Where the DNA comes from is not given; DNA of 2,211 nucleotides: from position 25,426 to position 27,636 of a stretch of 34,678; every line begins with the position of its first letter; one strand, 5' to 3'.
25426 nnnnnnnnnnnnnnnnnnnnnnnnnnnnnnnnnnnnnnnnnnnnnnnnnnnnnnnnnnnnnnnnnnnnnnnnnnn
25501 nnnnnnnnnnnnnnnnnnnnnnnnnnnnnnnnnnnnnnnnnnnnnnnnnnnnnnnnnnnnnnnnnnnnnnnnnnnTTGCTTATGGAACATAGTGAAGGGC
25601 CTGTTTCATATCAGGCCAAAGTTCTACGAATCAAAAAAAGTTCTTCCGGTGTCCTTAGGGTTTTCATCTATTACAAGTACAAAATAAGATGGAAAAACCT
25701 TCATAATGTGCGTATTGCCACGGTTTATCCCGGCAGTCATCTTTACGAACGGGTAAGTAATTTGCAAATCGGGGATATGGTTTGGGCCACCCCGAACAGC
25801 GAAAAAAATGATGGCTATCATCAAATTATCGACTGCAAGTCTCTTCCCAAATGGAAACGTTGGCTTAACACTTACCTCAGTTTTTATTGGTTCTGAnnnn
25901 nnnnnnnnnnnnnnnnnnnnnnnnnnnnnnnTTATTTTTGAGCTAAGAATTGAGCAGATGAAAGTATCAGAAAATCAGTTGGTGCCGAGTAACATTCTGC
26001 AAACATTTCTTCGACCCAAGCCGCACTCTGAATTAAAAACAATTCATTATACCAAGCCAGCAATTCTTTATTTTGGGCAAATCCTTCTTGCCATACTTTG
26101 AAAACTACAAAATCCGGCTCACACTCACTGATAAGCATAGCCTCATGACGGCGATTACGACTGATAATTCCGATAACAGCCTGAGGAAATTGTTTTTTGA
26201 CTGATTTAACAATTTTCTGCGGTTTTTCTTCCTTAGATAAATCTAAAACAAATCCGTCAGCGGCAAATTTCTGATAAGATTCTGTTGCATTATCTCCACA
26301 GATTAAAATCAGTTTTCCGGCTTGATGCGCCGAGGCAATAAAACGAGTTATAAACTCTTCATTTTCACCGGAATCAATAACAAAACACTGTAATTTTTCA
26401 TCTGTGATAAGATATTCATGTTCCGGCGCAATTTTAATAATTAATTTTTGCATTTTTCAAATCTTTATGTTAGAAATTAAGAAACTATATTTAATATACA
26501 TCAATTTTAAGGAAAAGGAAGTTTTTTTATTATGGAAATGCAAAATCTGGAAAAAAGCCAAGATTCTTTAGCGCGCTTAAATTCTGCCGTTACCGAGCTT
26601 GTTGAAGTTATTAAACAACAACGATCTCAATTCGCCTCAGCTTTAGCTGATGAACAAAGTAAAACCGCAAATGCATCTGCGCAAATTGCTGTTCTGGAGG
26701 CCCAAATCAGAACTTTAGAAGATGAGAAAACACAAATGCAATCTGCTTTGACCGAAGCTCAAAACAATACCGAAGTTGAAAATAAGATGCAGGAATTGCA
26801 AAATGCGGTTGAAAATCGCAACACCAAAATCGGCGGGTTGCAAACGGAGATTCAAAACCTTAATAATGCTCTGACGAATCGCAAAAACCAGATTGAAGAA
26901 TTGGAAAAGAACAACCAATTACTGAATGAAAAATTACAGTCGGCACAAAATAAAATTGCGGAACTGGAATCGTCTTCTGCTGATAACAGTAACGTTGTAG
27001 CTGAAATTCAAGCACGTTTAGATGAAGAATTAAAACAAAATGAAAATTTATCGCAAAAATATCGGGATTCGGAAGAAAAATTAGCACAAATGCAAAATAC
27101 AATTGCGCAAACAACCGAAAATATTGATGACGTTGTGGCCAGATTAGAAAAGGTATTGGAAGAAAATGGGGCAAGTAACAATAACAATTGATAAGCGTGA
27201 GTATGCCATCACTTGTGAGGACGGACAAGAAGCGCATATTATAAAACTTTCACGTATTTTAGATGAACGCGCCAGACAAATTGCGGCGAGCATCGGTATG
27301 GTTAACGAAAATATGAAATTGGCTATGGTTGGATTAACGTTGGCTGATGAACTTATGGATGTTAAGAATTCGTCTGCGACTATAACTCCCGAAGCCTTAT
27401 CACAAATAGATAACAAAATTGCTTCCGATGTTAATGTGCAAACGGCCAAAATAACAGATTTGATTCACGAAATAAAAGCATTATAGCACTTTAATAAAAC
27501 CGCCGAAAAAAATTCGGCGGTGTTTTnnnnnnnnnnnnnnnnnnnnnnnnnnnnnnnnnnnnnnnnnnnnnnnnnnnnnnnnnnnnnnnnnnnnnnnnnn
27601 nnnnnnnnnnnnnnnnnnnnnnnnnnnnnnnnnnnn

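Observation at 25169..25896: Tandem duplicated orphan small-protein genes with an invariant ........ block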

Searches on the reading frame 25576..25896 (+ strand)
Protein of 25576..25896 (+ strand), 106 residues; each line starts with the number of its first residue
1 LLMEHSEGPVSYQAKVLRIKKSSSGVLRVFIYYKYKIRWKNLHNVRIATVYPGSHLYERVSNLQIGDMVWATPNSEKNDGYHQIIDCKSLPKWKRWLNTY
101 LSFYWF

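Call 6: search_protein_families(library=pfam, proteins=[window:25576-25896:+], max_evalue=0.1)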
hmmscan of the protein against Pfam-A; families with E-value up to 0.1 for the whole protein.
window:25576-25896:+ (106 aa): 0 families

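Call 7: search_protein_families(library=ncbifam, proteins=[window:25576-25896:+], max_evalue=0.1)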
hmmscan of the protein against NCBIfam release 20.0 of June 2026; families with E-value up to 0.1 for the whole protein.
window:25576-25896:+ (106 aa): 0 families

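Call 8: search_protein_families(library=phrogs, proteins=[window:25576-25896:+], max_evalue=0.1)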
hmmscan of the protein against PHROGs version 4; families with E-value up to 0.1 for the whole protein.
window:25576-25896:+ (106 aa): 0 families

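Call 62: search_protein_families(library=padloc, proteins=[window:25582-25893:+], max_evalue=0.1)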
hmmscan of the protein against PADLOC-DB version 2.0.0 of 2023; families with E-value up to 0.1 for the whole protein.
window:25582-25893:+ (104 aa): 0 families

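Call 63: search_solved_structures(query=A9, max_evalue=10)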
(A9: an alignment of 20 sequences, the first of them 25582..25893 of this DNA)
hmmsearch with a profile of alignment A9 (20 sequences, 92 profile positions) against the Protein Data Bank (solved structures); distinct sequences matched with E-value up to 10: 51.
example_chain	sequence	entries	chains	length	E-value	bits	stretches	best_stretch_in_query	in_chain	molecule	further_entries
7cfl_A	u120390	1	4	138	0.013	18.7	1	36-80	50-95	Putative cell wall hydrolase phosphatase-associated protein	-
2f5k_A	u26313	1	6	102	0.034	17.4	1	5-36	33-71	Mortality factor 4-like protein 1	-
3o0p_A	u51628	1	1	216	0.036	17.3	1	49-75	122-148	Sortase family protein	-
2efi_A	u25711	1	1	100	0.049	16.9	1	5-36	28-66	Mortality factor 4-like protein 1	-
24rr_A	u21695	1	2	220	0.12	15.6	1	50-75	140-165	Ebp pilus assembly class C sortase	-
21tv_A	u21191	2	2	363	0.22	14.8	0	39-66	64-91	Ozoralizumab (OZR) | anti-TNF-alpha nanobodies, TNF30, derived from Ozoralizumab (OZR)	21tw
8bpa_D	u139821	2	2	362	0.24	14.7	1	5-38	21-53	Mortality factor 4-like protein 1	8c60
7tow_H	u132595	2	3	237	0.28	14.4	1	36-80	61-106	DH1058 Fab heavy chain | DH1058 Heavy chain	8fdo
7cg9_A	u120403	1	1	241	0.44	13.8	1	50-84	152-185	Class C sortase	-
9ebc_A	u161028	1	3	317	0.49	13.6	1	7-56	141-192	Hemagglutinin HA1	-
9nrr_A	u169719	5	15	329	0.53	13.5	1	7-56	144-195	Hemagglutinin HA1 chain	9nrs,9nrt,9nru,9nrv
9nrb_A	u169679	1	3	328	0.57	13.4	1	7-56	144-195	Hemagglutinin HA1 chain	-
9dip_A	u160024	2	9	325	0.58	13.4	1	7-55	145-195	Hemagglutinin HA1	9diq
9l6c_H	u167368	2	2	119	0.61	13.3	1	39-69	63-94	Heavy chain of Fab S304 | Heavy chain of S304 Fab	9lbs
9mq1_B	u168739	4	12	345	0.62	13.3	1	7-56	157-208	Hemagglutinin HA1 | H5 HA1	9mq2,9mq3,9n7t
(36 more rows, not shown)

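Call 65: predict_structure(alignment_id=A9)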
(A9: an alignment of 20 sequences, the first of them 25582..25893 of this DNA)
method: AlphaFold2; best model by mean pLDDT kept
length: 104 residues; sequences in the alignment: 20
mean_pLDDT: 71.4   pTM: 0.61
mean pLDDT of the five models: 71.4, 71.0, 70.8, 70.6, 67.9
residues with pLDDT >= 90: 0; 70-90: 69; 50-70: 19; < 50: 16
segments of 3 or more residues with pLDDT < 50: 1-6, 73-78
pLDDT, mean of each block of 10 residues (from residue 1): 47 86 84 58 78 81 83 53 80 73 48
secondary structure, 60 per line:
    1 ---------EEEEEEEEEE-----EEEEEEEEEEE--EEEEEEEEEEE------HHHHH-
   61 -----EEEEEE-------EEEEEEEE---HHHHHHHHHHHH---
elements in order: E10-19 E25-35 E38-48 H55-59 E66-71 E79-86 H90-101

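Call 71: fold_search(model_id=the predicted structure, library=pdb)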
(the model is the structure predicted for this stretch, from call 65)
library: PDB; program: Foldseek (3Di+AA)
matches with E <= 10: 1372; with E <= 0.001: 0
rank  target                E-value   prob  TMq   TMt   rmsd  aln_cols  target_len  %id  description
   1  3en2                  1.7e-03  1.00  0.54  0.60   4.1        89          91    8  Three-dimensional structure of the protein priB from Ralstonia solanacearum at the resolution 2.3A. Northeast Structural (released 2008-10-07)
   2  3klw_B                1.9e-03  1.00  0.47  0.52   4.4        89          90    9  Crystal structure of primosomal replication protein n from Bordetella pertussis. northeast structural genomics consort (released 2009-11-24)
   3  3fhw_A                2.2e-03  1.00  0.54  0.56   4.3        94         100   10  Crystal structure of the protein priB from Bordetella parapertussis. Northeast Structural Genomics Consortium target B (released 2008-12-30)
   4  7unr_q                2.9e-03  1.00  0.41  0.49   4.9        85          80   14  Pseudomonas aeruginosa 70S ribosome initiation complex bound to compact IF2-GDP (composite structure I-A) (released 2022-06-22)
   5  9fia_BL               3.5e-03  1.00  0.39  0.39   5.3        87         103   15  SSU(body) structure derived from the SSU sample of the mitoribosome from T. gondii. (released 2024-12-11)
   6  8jdj_8                3.7e-03  1.00  0.48  0.37   4.7        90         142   14  Structure of the Human cytoplasmic Ribosome with human tRNA Asp(Q34) and mRNA(GAU) (released 2023-12-06)
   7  7nhk_r                3.7e-03  1.00  0.39  0.47   4.8        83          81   12  LsaA, an antibiotic resistance ABCF, in complex with 70S ribosome from Enterococcus faecalis (released 2021-05-05)
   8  7oyb_L2               4.1e-03  1.00  0.45  0.37   4.6        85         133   12  Cryo-EM structure of the 6 hpf zebrafish embryo 80S ribosome (released 2022-07-13)
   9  4fdb                  4.3e-03  1.00  0.49  0.52   4.6        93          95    9  Three-dimensional structure of the protein prib from ralstonia solanacearum at the resolution 1.8a. northeast structural (released 2013-02-13)
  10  2ccz_A                4.3e-03  0.99  0.39  0.35   6.1       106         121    9  Crystal structure of E. coli primosomol protein PriB bound to ssDNA (released 2006-09-18)
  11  3klw_A                4.6e-03  1.00  0.52  0.54   4.3        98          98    9  Crystal structure of primosomal replication protein n from Bordetella pertussis. northeast structural genomics consort (released 2009-11-24)
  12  6ybw_B                4.9e-03  1.00  0.46  0.35   4.4        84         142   14  Structure of a human 48S translational initiation complex - 40S body (released 2020-09-16)
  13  8om2_Q                4.9e-03  1.00  0.39  0.22   6.9        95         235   15  Small subunit of yeast mitochondrial ribosome in complex with METTL17/Rsm22. (released 2024-01-10)
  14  3afp_A                4.9e-03  0.99  0.40  0.39   6.5       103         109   16  Crystal structure of the single-stranded DNA binding protein from Mycobacterium leprae (Form I) (released 2010-10-06)
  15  6y2l_SL               5.2e-03  1.00  0.48  0.37   4.3        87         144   14  Structure of human ribosome in POST state (released 2020-04-15)
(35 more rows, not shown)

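Call 79: find_homologous_proteins(query=A11, max_evalue=0.01)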
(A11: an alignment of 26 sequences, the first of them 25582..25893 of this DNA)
Query A11 (26 sequences) (104 aa, profile of the alignment): 24 proteins with E <= 0.01 among 262 candidates.
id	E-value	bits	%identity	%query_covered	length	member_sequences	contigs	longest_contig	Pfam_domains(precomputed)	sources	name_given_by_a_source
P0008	1.2e-22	97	22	66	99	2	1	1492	-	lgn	-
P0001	2.7e-20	90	92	100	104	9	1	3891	-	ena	-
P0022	3.6e-15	73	-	-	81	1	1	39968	-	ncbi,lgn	-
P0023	6.1e-15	73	30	52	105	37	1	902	-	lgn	-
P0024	4.5e-14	70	-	-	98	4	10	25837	-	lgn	-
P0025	1.9e-12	65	28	56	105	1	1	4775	-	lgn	-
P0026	2.9e-12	64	-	-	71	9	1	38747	-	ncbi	-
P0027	5.5e-12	63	-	-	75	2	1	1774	-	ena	-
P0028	2.1e-11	61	-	-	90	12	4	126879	-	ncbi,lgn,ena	-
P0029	4.3e-11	60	26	59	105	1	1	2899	-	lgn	-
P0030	1.2e-10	59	-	-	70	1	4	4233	-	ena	-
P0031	4.9e-10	57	-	-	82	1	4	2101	-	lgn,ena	-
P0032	5.8e-10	57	-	-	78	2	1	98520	-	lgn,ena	-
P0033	4.9e-9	54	-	-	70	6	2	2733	-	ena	-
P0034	1.1e-8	53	26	59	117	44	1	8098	-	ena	-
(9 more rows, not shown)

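Call 82: search_dna_similar(query=window:25582-25893:+, collection=phages, mode=protein, max_evalue=0.01, max_rows=5)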
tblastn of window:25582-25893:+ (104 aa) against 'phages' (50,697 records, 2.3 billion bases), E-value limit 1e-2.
No match.

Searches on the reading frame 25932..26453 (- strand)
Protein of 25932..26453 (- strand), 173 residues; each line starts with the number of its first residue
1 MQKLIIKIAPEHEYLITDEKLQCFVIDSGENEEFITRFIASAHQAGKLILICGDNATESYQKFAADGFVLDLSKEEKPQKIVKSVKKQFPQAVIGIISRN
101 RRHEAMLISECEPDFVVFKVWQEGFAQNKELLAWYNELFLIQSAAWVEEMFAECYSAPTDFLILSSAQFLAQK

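Call 6: search_protein_families(library=pfam, proteins=[window:25932-26453:-], max_evalue=0.1)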
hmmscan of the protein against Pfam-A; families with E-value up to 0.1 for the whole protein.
window:25932-26453:- (173 aa): 0 families

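Call 7: search_protein_families(library=ncbifam, proteins=[window:25932-26453:-], max_evalue=0.1)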
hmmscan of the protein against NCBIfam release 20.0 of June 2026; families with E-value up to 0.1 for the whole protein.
window:25932-26453:- (173 aa): 2 families
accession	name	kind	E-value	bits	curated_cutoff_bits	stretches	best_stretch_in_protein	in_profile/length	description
NF005080.0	PRK06512.1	equivalog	4.9e-07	29.7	218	1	37-139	62-163/222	thiamine phosphate synthase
NF005321.0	PRK06852.1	equivalog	0.037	13.1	420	1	28-99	17-89/308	aldolase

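Call 8: search_protein_families(library=phrogs, proteins=[window:25932-26453:-], max_evalue=0.1)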
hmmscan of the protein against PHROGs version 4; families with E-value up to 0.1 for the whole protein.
window:25932-26453:- (173 aa): 0 families

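Call 62: search_protein_families(library=padloc, proteins=[window:25935-26453:-], max_evalue=0.1)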
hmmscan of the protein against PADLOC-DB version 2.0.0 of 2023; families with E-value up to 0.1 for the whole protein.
window:25935-26453:- (173 aa): 0 families

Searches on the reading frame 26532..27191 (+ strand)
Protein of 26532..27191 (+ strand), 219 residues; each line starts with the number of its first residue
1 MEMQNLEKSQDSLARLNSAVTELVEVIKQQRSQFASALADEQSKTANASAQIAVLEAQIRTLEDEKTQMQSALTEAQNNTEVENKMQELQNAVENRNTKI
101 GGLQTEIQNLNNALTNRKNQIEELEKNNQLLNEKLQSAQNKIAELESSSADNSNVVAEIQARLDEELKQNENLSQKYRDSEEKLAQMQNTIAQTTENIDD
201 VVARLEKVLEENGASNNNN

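Call 6: search_protein_families(library=pfam, proteins=[window:26532-27191:+], max_evalue=0.1)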
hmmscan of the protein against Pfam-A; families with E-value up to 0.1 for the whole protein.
window:26532-27191:+ (219 aa): 36 families (the best 25 are shown)
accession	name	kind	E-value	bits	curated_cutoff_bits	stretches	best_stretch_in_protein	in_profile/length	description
PF25764.1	KIF21A_4th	-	1.5e-06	28.5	33.1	1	6-110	16-116/183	KIF21A-like domain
PF11559.13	ADIP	-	1.4e-05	25.6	34.3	1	91-149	52-110/151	Afadin- and alpha -actinin-Binding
PF08614.16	ATG16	-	6.6e-05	23.6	33.7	1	10-147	31-172/200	Autophagy protein 16 (ATG16)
PF10473.14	CENP-F_leu_zip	-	0.00035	21.1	34.5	1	81-167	35-118/140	Leucine-rich repeats of kinetochore protein Cenp-F/LEK1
PF06785.16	UPF0242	-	0.00081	19.9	33.5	1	21-125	82-177/194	Uncharacterised protein family (UPF0242) N-terminus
PF10174.14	Cast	-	0.001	17.8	29.1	1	6-118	146-260/766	RIM-binding protein of the cytomatrix active zone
PF04102.17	SlyX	-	0.0011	19.9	30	1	98-143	10-55/67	SlyX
PF00261.25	Tropomyosin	-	0.0016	18.3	38.6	1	82-210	4-131/242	Tropomyosin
PF06009.19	Laminin_II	-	0.0021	18.5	33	1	75-160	7-93/138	Laminin Domain II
PF13863.11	DUF4200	-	0.0028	18.4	29.7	1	4-77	34-107/119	Domain of unknown function (DUF4200)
PF09787.14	Golgin_A5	-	0.0031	17.5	31.7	1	3-209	67-272/305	Golgin subfamily A member 5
PF25450.1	Rab11-FIP3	-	0.0033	18.2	31.9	1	88-146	51-109/125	Rab11-FIP3-like domain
PF13949.11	ALIX_LYPXL_bnd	-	0.0045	16.8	30.8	1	132-200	16-90/295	ALIX V-shaped domain binding to HIV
PF08702.15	Fib_alpha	-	0.0054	17.4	29.9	1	124-212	26-114/143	Fibrinogen alpha/beta chain family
PF18595.6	Nuf2_DHR10-like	-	0.0068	16.9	28.4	1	86-151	38-103/117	Nuf2, DHR10-like domain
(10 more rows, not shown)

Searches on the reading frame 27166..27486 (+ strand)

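Call 6: search_protein_families(library=pfam, proteins=[window:27166-27486:+], max_evalue=0.1)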
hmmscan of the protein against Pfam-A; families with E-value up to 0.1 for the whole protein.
window:27166-27486:+ (106 aa): 1 family
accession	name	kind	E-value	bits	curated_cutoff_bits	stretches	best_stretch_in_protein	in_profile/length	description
PF05164.18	ZapA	-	3.8e-16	59.6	23.8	1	4-81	1-84/88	Cell division protein ZapA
